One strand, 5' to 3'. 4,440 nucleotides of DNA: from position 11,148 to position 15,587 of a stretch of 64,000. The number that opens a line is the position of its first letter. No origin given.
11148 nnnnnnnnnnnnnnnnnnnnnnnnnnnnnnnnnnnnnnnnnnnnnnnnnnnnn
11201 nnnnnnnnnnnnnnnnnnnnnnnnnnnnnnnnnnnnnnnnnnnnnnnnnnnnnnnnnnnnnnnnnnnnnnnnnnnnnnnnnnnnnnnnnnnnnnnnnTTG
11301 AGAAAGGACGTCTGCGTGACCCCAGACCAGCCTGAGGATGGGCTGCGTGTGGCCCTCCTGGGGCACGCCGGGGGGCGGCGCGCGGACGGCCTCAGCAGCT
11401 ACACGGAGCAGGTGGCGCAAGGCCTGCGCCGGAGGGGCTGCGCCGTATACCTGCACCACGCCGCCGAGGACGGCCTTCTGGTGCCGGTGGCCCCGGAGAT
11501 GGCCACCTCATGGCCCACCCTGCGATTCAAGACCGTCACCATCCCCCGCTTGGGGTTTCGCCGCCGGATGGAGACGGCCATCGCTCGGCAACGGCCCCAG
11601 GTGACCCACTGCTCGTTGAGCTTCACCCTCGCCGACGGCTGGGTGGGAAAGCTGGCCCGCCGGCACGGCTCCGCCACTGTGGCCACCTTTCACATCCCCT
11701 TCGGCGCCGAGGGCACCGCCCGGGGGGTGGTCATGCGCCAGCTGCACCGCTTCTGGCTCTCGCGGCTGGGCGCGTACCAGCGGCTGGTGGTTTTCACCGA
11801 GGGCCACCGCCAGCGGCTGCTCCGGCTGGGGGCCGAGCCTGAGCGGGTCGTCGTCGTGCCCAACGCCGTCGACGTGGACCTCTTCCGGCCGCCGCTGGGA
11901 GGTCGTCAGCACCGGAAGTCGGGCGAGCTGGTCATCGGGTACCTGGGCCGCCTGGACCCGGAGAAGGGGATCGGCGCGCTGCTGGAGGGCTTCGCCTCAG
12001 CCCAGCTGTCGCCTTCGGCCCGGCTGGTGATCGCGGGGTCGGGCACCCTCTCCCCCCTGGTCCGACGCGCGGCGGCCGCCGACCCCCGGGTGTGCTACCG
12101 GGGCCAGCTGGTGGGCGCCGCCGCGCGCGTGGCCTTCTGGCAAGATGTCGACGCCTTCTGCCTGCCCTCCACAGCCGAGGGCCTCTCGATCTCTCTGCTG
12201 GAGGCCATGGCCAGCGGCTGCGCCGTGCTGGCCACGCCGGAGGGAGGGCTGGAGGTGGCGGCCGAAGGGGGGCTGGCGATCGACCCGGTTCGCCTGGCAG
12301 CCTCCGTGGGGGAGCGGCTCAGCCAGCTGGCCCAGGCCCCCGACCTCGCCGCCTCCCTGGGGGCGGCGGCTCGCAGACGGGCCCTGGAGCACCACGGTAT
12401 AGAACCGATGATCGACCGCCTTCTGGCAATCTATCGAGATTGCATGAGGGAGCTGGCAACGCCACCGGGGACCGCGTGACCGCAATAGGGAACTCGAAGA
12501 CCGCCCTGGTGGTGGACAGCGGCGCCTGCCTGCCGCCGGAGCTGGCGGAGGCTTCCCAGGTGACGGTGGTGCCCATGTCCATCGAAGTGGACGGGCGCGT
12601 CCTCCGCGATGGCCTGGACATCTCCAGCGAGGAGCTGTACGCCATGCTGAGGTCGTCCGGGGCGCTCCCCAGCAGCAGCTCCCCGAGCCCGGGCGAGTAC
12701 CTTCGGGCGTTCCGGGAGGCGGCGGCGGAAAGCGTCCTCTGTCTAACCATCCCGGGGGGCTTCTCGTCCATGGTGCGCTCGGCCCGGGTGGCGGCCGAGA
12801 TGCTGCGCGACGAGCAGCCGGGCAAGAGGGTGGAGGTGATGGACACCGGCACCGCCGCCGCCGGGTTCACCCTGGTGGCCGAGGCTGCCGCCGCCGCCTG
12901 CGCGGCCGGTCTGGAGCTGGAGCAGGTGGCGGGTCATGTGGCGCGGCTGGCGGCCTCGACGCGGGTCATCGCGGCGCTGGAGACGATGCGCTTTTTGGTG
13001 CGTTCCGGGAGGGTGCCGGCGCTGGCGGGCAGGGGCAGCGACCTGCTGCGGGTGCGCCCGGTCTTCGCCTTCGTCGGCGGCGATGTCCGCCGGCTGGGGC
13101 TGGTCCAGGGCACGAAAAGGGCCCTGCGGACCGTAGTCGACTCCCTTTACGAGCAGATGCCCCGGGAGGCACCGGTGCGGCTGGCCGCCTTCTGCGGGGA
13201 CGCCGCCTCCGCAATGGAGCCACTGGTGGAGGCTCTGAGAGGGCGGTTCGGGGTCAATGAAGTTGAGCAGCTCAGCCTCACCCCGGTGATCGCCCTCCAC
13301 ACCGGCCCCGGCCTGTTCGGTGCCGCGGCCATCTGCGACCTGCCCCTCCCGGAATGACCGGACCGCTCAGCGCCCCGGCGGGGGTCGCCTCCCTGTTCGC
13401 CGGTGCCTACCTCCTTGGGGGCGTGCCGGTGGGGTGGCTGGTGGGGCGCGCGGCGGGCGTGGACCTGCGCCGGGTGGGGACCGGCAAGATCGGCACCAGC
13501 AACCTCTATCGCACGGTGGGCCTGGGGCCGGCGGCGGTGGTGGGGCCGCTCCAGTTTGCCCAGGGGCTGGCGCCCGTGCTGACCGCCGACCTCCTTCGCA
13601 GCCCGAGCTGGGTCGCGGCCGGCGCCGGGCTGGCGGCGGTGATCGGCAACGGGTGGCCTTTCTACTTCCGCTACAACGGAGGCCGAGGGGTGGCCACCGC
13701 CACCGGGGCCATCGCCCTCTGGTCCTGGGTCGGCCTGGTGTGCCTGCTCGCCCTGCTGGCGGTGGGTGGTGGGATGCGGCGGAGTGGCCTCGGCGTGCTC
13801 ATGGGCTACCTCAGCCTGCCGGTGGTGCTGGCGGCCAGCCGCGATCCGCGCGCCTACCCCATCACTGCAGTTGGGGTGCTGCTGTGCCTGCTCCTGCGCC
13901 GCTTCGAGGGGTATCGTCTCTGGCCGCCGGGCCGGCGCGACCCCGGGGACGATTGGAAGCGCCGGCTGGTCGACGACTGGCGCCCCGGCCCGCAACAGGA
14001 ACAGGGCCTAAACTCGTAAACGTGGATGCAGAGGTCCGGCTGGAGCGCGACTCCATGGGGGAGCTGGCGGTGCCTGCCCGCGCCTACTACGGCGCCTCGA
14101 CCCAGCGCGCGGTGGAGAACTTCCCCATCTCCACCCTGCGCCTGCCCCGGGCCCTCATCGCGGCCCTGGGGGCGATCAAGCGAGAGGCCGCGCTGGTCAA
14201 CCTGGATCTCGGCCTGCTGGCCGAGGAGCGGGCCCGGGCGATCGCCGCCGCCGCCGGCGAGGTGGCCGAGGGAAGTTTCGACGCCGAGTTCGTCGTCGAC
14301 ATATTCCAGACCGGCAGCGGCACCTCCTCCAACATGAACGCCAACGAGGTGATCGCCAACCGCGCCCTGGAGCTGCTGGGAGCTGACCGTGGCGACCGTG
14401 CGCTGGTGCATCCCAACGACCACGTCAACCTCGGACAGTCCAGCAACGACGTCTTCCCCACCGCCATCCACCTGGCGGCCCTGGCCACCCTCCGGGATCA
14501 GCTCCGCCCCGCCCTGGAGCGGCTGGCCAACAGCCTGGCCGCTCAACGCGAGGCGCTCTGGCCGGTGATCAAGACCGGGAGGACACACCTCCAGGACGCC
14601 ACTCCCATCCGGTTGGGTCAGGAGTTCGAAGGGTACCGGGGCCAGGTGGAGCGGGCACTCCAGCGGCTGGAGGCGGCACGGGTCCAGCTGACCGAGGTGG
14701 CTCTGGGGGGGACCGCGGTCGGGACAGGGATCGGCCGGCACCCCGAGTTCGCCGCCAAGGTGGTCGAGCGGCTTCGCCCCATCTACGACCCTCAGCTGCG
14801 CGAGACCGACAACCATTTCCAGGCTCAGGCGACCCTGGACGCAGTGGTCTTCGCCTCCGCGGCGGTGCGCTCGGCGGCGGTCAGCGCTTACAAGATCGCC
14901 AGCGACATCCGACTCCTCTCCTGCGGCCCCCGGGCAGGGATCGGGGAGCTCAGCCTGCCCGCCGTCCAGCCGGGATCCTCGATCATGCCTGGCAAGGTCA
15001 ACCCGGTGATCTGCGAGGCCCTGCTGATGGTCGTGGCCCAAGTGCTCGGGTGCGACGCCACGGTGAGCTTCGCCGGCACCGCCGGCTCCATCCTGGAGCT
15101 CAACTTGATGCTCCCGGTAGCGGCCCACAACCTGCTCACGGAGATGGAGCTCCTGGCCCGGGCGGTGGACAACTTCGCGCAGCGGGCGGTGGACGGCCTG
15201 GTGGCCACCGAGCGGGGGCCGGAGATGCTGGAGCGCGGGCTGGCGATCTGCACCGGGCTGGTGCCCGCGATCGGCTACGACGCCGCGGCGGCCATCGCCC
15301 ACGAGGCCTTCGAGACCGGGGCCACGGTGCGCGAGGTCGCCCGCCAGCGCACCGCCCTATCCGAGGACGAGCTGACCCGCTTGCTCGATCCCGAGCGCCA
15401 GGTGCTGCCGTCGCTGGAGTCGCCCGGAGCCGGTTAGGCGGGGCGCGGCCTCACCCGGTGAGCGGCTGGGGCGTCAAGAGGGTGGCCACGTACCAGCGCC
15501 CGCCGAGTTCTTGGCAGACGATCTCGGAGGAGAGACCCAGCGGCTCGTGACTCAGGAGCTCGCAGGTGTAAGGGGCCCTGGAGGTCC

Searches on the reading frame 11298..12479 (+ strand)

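Call 68: search_protein_families(library=pfam, proteins=[window:11298-12479:+], max_evalue=0.00001)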
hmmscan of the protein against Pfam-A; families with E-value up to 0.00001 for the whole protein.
window:11298-12479:+ (393 aa): 5 families
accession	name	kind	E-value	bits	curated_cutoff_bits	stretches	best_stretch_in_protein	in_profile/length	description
PF13692.12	Glyco_trans_1_4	-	3.4e-20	73.2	27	1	212-338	3-133/142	Glycosyl transferases group 1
PF00534.26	Glycos_transf_1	-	2.4e-19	70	26.4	1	206-361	11-172/172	Glycosyl transferases group 1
PF13439.12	Glyco_transf_4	-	1.8e-16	61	28.5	1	30-194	2-169/170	Glycosyltransferase Family 4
PF13579.12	Glyco_trans_4_4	-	7.5e-13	49.6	29.7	1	31-189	2-157/158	Glycosyl transferase 4-like domain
PF13524.12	Glyco_trans_1_2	-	9.8e-09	35.7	25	1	239-376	13-143/144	Glycosyl transferase-like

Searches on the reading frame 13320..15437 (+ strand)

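Call 69: search_protein_families(library=pfam, proteins=[window:13320-15437:+], max_evalue=0.00001)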
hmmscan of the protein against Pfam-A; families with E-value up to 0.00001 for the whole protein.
window:13320-15437:+ (705 aa): 2 families
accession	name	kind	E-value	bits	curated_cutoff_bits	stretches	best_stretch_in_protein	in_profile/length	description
PF00206.25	Lyase_1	-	1.1e-90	304.7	27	1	247-577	1-312/312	Lyase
PF10415.14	FumaraseC_C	-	4.9e-17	62.5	32.5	1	643-693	1-51/54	Fumarase C C-terminus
